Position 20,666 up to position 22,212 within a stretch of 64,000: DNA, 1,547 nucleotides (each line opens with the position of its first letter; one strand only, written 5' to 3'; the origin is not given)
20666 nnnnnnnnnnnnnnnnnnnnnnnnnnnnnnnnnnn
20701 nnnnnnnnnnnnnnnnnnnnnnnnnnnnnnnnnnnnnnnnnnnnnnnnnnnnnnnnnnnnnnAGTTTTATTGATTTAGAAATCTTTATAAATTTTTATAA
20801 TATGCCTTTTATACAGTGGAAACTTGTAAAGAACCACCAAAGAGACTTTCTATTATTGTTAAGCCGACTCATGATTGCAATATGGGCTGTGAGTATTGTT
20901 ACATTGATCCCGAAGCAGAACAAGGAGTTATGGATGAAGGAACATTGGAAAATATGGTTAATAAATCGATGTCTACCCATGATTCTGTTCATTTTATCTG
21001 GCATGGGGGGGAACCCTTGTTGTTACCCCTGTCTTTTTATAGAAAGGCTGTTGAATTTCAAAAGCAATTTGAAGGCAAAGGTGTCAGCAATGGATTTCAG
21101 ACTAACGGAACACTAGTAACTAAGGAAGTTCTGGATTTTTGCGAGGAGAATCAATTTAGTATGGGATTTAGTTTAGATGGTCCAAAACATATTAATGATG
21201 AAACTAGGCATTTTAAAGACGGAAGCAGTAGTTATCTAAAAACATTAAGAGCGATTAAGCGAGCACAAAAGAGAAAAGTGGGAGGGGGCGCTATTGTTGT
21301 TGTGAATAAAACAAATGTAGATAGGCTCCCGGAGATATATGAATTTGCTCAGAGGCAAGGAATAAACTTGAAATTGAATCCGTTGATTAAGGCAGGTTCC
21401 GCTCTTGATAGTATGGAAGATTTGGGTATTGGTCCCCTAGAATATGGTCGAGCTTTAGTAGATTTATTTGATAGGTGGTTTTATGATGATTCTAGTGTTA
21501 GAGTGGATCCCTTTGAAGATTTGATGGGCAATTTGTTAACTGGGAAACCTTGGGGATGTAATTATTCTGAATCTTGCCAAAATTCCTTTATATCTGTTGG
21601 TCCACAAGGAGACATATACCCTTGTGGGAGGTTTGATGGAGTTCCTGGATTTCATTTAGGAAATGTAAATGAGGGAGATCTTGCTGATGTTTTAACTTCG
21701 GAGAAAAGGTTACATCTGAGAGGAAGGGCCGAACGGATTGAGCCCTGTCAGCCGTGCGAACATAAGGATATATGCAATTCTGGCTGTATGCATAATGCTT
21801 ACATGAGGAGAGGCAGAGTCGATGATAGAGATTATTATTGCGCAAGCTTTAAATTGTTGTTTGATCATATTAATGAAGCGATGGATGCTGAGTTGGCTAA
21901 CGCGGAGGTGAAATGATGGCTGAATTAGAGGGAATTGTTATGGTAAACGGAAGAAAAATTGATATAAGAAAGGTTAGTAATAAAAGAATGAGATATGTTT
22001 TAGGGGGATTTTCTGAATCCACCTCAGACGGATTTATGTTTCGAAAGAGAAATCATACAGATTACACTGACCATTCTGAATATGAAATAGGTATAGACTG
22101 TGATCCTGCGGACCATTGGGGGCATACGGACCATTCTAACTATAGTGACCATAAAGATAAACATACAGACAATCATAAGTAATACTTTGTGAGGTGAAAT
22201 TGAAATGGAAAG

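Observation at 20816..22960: Radical SAM/SPASM maturase start-coupled to three tandem paralogous His/Tyr-Thr-Asp repeat peptides: a candidate undescribed RiPP system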

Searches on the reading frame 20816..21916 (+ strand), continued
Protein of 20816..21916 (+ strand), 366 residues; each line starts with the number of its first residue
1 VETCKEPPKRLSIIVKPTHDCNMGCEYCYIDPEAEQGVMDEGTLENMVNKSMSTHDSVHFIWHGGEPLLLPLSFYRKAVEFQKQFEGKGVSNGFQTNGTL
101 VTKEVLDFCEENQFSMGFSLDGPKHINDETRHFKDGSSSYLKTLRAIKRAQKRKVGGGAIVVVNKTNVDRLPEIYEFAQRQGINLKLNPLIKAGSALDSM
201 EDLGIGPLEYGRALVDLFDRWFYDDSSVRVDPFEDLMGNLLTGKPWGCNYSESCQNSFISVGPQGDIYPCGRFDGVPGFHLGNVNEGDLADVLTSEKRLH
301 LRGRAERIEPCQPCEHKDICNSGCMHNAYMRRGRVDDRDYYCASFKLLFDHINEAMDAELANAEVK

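Call 59: search_protein_families(library=ncbifam, proteins=[L012:4983-6173:+, L020:4995-6116:+, L024:832-2010:+, L037:4995-6104:+, L029:4959-6116:+, L051:4998-6143:+, L048:5001-6101:+, L059:5001-6110:+, L075:4986-6179:+, L070:4998-6071:+], max_evalue=1e-40)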
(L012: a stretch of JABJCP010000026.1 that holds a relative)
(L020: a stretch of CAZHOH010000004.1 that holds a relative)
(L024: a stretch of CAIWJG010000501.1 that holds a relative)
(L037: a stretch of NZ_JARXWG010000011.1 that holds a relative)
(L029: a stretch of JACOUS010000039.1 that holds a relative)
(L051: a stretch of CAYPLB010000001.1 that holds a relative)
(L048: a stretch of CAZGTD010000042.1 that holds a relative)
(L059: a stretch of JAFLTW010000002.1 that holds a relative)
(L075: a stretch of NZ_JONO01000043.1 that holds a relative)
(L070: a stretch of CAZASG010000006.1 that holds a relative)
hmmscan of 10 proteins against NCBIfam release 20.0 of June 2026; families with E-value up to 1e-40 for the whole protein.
L012:4983-6173:+ (397 aa): 9 families
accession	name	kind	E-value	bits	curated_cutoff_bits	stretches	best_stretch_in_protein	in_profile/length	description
NF041298.1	rSAM_mat_DynA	equivalog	3e-94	315.9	450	1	120-386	86-353/356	dynobactin maturation radical SAM/SPASM protein DynA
TIGR03942.1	sulfatase_rSAM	equivalog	4e-74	249.9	349.45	1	118-386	86-357/363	anaerobic sulfatase maturase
TIGR04083.1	rSAM_pep_methan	hypoth_equivalog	2.6e-54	184.5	300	1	110-392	72-349/376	TIGR04083 family peptide-modifying radical SAM enzyme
NF010321.0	PRK13758.1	equivalog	8.4e-53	179.8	441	1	120-382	93-358/370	anaerobic sulfatase-maturase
NF010308.0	PRK13745.1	equivalog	1.5e-49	169.1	484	0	118-384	100-383/412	anaerobic sulfatase-maturation protein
NF041300.1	rSAM_mat_DarW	exception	4.9e-47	160.7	650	0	119-394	123-406/415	radical SAM/SPASM peptide maturase DarW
NF041707.1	rSAM_YhhB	equivalog_domain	5.6e-42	144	445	0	120-386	92-365/369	cyclophane-forming radical SAM/SPASM peptide maturase YhhB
NF038005.1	rSAM_mat_DarE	equivalog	1.7e-41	142.4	650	0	113-385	150-431/432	darobactin maturation radical SAM/SPASM protein DarE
TIGR04261.1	rSAM_GlyRichRpt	subfamily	7e-41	140.4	310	0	16-376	1-349/363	cyclophane-forming radical SAM/SPASM peptide maturase GrrM/OscB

L020:4995-6116:+ (374 aa): 8 families
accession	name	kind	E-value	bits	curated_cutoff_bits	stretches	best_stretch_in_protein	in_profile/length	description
NF041298.1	rSAM_mat_DynA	equivalog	8.9e-84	281.5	450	1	4-363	2-354/356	dynobactin maturation radical SAM/SPASM protein DynA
TIGR03942.1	sulfatase_rSAM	equivalog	2.4e-67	227.6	349.45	1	5-362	2-357/363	anaerobic sulfatase maturase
TIGR04083.1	rSAM_pep_methan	hypoth_equivalog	3.4e-58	197.3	300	1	5-370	2-351/376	TIGR04083 family peptide-modifying radical SAM enzyme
NF010321.0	PRK13758.1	equivalog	9.7e-48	163.1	441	1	2-357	3-357/370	anaerobic sulfatase-maturase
NF041300.1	rSAM_mat_DarW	exception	4.6e-45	154.2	650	1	2-370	40-406/415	radical SAM/SPASM peptide maturase DarW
NF041707.1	rSAM_YhhB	equivalog_domain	1.1e-44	152.9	445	1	4-364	3-367/369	cyclophane-forming radical SAM/SPASM peptide maturase YhhB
NF010308.0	PRK13745.1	equivalog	7.8e-44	150.2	484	1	3-363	13-386/412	anaerobic sulfatase-maturation protein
NF038005.1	rSAM_mat_DarE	equivalog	1.5e-41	142.6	650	1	3-359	74-429/432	darobactin maturation radical SAM/SPASM protein DarE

L024:832-2010:+ (393 aa): 5 families
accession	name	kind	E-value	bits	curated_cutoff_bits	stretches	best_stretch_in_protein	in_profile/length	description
NF041298.1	rSAM_mat_DynA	equivalog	7.8e-84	281.7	450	1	31-385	2-353/356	dynobactin maturation radical SAM/SPASM protein DynA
TIGR03942.1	sulfatase_rSAM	equivalog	1.5e-64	218.4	349.45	1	32-385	2-357/363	anaerobic sulfatase maturase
TIGR04083.1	rSAM_pep_methan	hypoth_equivalog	5e-48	163.9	300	1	32-389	2-347/376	TIGR04083 family peptide-modifying radical SAM enzyme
NF041300.1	rSAM_mat_DarW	exception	3.7e-43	147.9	650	1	17-385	30-398/415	radical SAM/SPASM peptide maturase DarW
NF047865.1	rSAM_PapB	equivalog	1.5e-42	146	340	1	29-361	4-324/330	PapB family radical SAM/SPASM ranthipeptide maturase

L037:4995-6104:+ (370 aa): 5 families
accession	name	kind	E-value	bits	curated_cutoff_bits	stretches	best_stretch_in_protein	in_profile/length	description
NF041298.1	rSAM_mat_DynA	equivalog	1.6e-79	267.5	450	1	5-360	4-353/356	dynobactin maturation radical SAM/SPASM protein DynA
TIGR03942.1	sulfatase_rSAM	equivalog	7.5e-64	216.1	349.45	1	5-360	3-357/363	anaerobic sulfatase maturase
NF010321.0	PRK13758.1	equivalog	2.7e-46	158.4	441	1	4-355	7-357/370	anaerobic sulfatase-maturase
TIGR04083.1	rSAM_pep_methan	hypoth_equivalog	8.7e-46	156.5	300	1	9-365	7-348/376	TIGR04083 family peptide-modifying radical SAM enzyme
NF038005.1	rSAM_mat_DarE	equivalog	1.1e-41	143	650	1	4-359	76-431/432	darobactin maturation radical SAM/SPASM protein DarE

L029:4959-6116:+ (386 aa): 9 families
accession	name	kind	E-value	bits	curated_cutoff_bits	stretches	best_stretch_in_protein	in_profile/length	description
NF041298.1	rSAM_mat_DynA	equivalog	3.4e-88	296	450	1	27-376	3-355/356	dynobactin maturation radical SAM/SPASM protein DynA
TIGR03942.1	sulfatase_rSAM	equivalog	2.7e-68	230.7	349.45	1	29-376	5-359/363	anaerobic sulfatase maturase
NF041707.1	rSAM_YhhB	equivalog_domain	2.1e-54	184.9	445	1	27-377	4-368/369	cyclophane-forming radical SAM/SPASM peptide maturase YhhB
TIGR04083.1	rSAM_pep_methan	hypoth_equivalog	2.2e-54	184.8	300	1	34-380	9-349/376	TIGR04083 family peptide-modifying radical SAM enzyme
NF010321.0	PRK13758.1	equivalog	1.2e-48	166.1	441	1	28-376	8-364/370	anaerobic sulfatase-maturase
TIGR04163.1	rSAM_cobopep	equivalog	3.5e-47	161.1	375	1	24-361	63-406/428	peptide-modifying radical SAM enzyme CbpB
NF041300.1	rSAM_mat_DarW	exception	1.5e-46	159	650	1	23-383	39-407/415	radical SAM/SPASM peptide maturase DarW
NF047865.1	rSAM_PapB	equivalog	1.6e-44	152.5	340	1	32-354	10-328/330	PapB family radical SAM/SPASM ranthipeptide maturase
NF010308.0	PRK13745.1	equivalog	1.6e-42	145.9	484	1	20-373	8-384/412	anaerobic sulfatase-maturation protein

L051:4998-6143:+ (382 aa): 4 families
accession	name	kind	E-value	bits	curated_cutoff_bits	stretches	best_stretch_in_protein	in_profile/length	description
NF041298.1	rSAM_mat_DynA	equivalog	1.1e-78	264.8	450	1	7-357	4-355/356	dynobactin maturation radical SAM/SPASM protein DynA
TIGR03942.1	sulfatase_rSAM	equivalog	1.4e-57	195.4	349.45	1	9-354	5-356/363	anaerobic sulfatase maturase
TIGR04083.1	rSAM_pep_methan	hypoth_equivalog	2.5e-55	187.9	300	1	11-368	7-356/376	TIGR04083 family peptide-modifying radical SAM enzyme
NF010321.0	PRK13758.1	equivalog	1.1e-43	149.8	441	1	1-331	1-337/370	anaerobic sulfatase-maturase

L048:5001-6101:+ (367 aa): 7 families
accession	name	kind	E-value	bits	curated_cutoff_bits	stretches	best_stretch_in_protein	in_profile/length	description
NF041298.1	rSAM_mat_DynA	equivalog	2.8e-88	296.3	450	1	2-361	2-355/356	dynobactin maturation radical SAM/SPASM protein DynA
TIGR03942.1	sulfatase_rSAM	equivalog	5.2e-66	223.2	349.45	1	3-363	2-361/363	anaerobic sulfatase maturase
TIGR04083.1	rSAM_pep_methan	hypoth_equivalog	5e-60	203.3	300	1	3-363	2-347/376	TIGR04083 family peptide-modifying radical SAM enzyme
NF010321.0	PRK13758.1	equivalog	1.2e-45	156.3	441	1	2-359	5-362/370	anaerobic sulfatase-maturase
NF041707.1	rSAM_YhhB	equivalog_domain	1.3e-44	152.6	445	1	2-361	3-367/369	cyclophane-forming radical SAM/SPASM peptide maturase YhhB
NF038005.1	rSAM_mat_DarE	equivalog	7.1e-43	146.9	650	1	2-358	75-431/432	darobactin maturation radical SAM/SPASM protein DarE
NF041300.1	rSAM_mat_DarW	exception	1e-42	146.5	650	1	2-363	42-402/415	radical SAM/SPASM peptide maturase DarW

L059:5001-6110:+ (370 aa): 8 families
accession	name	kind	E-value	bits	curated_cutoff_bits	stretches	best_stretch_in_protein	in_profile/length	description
NF041298.1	rSAM_mat_DynA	equivalog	2.3e-77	260.4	450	1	2-360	2-354/356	dynobactin maturation radical SAM/SPASM protein DynA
TIGR03942.1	sulfatase_rSAM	equivalog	3.1e-62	210.7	349.45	1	3-361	2-359/363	anaerobic sulfatase maturase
TIGR04083.1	rSAM_pep_methan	hypoth_equivalog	1.3e-51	175.6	300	1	3-363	2-347/376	TIGR04083 family peptide-modifying radical SAM enzyme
NF041300.1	rSAM_mat_DarW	exception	4.5e-44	150.9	650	1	2-359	42-398/415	radical SAM/SPASM peptide maturase DarW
NF038005.1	rSAM_mat_DarE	equivalog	4.7e-44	150.8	650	1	2-339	75-412/432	darobactin maturation radical SAM/SPASM protein DarE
NF041707.1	rSAM_YhhB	equivalog_domain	4.4e-43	147.6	445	1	2-361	3-367/369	cyclophane-forming radical SAM/SPASM peptide maturase YhhB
NF041718.1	rSAM_phane_AMC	equivalog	4.5e-42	144.4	425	1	2-343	7-344/362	cyclophane-forming radical SAM peptide maturase AmcB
NF010321.0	PRK13758.1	equivalog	1.8e-41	142.5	441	1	2-357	5-360/370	anaerobic sulfatase-maturase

L075:4986-6179:+ (398 aa): 7 families
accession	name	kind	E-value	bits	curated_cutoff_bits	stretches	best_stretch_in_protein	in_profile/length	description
NF041298.1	rSAM_mat_DynA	equivalog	2.6e-183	608.9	450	1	3-358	1-355/356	dynobactin maturation radical SAM/SPASM protein DynA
TIGR03942.1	sulfatase_rSAM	equivalog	3.3e-76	256.7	349.45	1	7-357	4-358/363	anaerobic sulfatase maturase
NF041300.1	rSAM_mat_DarW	exception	1.5e-53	182.1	650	1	3-356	41-398/415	radical SAM/SPASM peptide maturase DarW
NF010321.0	PRK13758.1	equivalog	3.4e-51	174.5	441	1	6-356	7-362/370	anaerobic sulfatase-maturase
NF010308.0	PRK13745.1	equivalog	3.4e-50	171.2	484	1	7-354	17-383/412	anaerobic sulfatase-maturation protein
NF038005.1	rSAM_mat_DarE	equivalog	4.9e-42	144.2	650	1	4-325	75-402/432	darobactin maturation radical SAM/SPASM protein DarE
NF047865.1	rSAM_PapB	equivalog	3e-41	141.7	340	1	10-327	10-320/330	PapB family radical SAM/SPASM ranthipeptide maturase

L070:4998-6071:+ (358 aa): 12 families
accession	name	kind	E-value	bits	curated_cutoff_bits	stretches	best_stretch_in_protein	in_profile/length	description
TIGR03942.1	sulfatase_rSAM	equivalog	8.3e-93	311.3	349.45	1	9-355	5-359/363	anaerobic sulfatase maturase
NF041298.1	rSAM_mat_DynA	equivalog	3.2e-78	263.2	450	1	7-355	4-355/356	dynobactin maturation radical SAM/SPASM protein DynA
NF010321.0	PRK13758.1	equivalog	4.5e-73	246.5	441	1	1-348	1-357/370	anaerobic sulfatase-maturase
NF041300.1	rSAM_mat_DarW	exception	1.8e-65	221.4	650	1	5-355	42-400/415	radical SAM/SPASM peptide maturase DarW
NF010308.0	PRK13745.1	equivalog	2.1e-63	214.7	484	1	11-350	21-382/412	anaerobic sulfatase-maturation protein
NF038005.1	rSAM_mat_DarE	equivalog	1.4e-62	211.9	650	1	6-352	76-431/432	darobactin maturation radical SAM/SPASM protein DarE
NF041707.1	rSAM_YhhB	equivalog_domain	2.8e-55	187.7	445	1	5-356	3-368/369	cyclophane-forming radical SAM/SPASM peptide maturase YhhB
TIGR04261.1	rSAM_GlyRichRpt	subfamily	1.9e-52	178.5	310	1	8-349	1-356/363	cyclophane-forming radical SAM/SPASM peptide maturase GrrM/OscB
TIGR04083.1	rSAM_pep_methan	hypoth_equivalog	8.8e-48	163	300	1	8-356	4-346/376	TIGR04083 family peptide-modifying radical SAM enzyme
NF041718.1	rSAM_phane_AMC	equivalog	2.7e-42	145.1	425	1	5-345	7-352/362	cyclophane-forming radical SAM peptide maturase AmcB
TIGR04269.1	SAM_SPASM_FxsB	subfamily_domain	2.5e-41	141.9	370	1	5-350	3-362/363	FxsB family cyclophane-forming radical SAM/SPASM peptide maturase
NF047865.1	rSAM_PapB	equivalog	8.5e-41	140.3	340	0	5-327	4-322/330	PapB family radical SAM/SPASM ranthipeptide maturase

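Call 63: find_related_loci(query=A2, collection=viral_contigs, flank=4000)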
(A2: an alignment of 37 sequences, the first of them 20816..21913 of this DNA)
Query A2 (366 aa) in viral_contigs; peptide patterns used: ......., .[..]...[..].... (x = any residue, [..] = any of these).
600 stretches matched a pattern (row limit reached: there are more); 203 encode a relative of the query (tblastn E <= 1e-3); the best 80 are kept; 80 distinct loci.
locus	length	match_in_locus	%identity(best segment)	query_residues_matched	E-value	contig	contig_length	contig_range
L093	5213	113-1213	36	1-360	3e-65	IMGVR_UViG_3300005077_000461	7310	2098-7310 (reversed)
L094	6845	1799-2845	33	11-361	6e-63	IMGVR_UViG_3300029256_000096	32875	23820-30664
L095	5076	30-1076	33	11-361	2e-62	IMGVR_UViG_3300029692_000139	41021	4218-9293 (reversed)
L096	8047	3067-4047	29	14-352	1e-48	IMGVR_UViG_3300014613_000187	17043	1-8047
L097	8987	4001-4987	31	8-345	7e-42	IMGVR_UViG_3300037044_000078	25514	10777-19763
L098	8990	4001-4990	29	9-349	1e-36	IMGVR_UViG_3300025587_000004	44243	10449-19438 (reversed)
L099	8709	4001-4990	29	9-349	1e-35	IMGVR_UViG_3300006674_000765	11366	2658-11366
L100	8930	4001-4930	28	8-328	1e-32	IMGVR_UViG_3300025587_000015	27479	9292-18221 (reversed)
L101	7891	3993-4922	28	8-328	1e-32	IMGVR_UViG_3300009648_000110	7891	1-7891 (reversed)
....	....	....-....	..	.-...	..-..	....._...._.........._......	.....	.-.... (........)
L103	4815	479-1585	25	8-365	2e-22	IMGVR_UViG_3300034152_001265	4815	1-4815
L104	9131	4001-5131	23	1-359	5e-20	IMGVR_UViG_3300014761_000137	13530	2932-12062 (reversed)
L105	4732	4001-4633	29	12-220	2e-19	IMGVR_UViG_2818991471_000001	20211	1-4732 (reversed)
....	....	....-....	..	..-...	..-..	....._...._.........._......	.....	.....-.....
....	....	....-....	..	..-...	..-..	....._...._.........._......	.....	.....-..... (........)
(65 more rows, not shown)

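Call 72: find_encoding_contigs(protein=P0024, flank=5000, max_places=1)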
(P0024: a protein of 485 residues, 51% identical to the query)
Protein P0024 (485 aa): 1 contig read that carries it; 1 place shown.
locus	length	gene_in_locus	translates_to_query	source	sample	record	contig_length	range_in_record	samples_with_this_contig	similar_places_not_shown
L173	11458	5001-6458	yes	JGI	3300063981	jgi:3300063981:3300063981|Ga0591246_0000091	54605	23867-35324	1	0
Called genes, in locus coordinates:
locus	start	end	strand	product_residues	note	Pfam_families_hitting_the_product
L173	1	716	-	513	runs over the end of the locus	-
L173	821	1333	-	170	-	PF12680:SnoaL_2, PF14534:DUF4440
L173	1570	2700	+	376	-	PF06580:His_kinase, PF02518:HATPase_c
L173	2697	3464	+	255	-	PF00072:Response_reg, PF04397:LytTR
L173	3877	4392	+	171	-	-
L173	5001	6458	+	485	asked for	PF04055:Radical_SAM, PF13186:SPASM, PF24885:TPR_NPHP3 (weak), PF13374:TPR_10 (weak), PF13424:TPR_12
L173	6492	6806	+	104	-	PF02979:NHase_alpha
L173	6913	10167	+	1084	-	PF13575:DUF4135, PF05147:LANC_like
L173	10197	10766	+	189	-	-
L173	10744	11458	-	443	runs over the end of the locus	PF13621:Cupin_8 (faint)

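Call 73: find_encoding_contigs(protein=P0023, flank=5000, max_places=1)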
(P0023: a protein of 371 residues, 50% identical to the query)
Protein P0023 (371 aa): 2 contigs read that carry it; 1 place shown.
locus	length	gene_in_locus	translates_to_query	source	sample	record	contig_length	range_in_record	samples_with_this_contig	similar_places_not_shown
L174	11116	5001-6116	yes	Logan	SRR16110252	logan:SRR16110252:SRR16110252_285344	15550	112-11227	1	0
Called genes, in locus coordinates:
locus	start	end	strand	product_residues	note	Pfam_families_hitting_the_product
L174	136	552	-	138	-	PF01090:Ribosomal_S19e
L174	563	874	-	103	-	PF01588:tRNA_bind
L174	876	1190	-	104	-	PF04032:Rpr2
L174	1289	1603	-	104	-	-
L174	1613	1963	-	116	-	-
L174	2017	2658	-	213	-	PF04967:HTH_10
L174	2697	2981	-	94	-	-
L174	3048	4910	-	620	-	-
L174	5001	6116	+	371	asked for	PF04055:Radical_SAM, PF13353:Fer4_12 (weak), PF13186:SPASM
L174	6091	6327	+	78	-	-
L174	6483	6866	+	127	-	PF05168:HEPN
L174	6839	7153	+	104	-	PF01909:NTP_transf_2, PF18765:Polbeta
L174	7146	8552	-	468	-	PF00133:tRNA-synt_1 (faint), PF01406:tRNA-synt_1e, PF01921:tRNA-synt_1f (faint), PF09334:tRNA-synt_1g (weak), PF09190:DALR_2, PF23493:CysS_C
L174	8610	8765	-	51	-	PF26477:DUF8150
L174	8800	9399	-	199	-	-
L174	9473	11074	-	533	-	-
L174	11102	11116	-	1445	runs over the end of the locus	?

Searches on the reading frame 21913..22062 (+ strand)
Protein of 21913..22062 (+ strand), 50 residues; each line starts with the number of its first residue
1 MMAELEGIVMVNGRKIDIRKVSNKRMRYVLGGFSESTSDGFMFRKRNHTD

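Call 43: search_protein_representatives(alignment_id=A3)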
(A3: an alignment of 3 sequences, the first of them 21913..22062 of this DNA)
Query: 3 sequences, 50 profile positions. Proteins with E-value up to 0.001 (for the whole library): 14; up to 1e-10: 2; up to 1e-30: 0. The best 14 are listed.
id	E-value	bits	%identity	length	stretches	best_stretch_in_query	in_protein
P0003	2.0e-24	101.3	-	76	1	1-50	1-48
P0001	6.4e-16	74.1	-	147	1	6-50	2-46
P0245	8.3e-10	54.5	-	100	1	6-48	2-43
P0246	6.7e-09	51.6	-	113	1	3-50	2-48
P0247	1.6e-07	47.2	-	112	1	6-50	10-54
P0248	3.3e-07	46.2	-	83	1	1-49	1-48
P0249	9.7e-07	44.7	-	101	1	1-50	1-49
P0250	8.4e-06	41.7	-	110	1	4-44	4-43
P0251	1.1e-05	41.4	-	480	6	30-46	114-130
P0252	2.0e-05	40.5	-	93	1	2-50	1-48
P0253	1.9e-04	37.3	-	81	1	3-32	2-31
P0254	2.0e-04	37.3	-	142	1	1-44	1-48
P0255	6.1e-04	35.8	-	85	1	4-35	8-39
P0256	6.2e-04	35.7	-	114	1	8-50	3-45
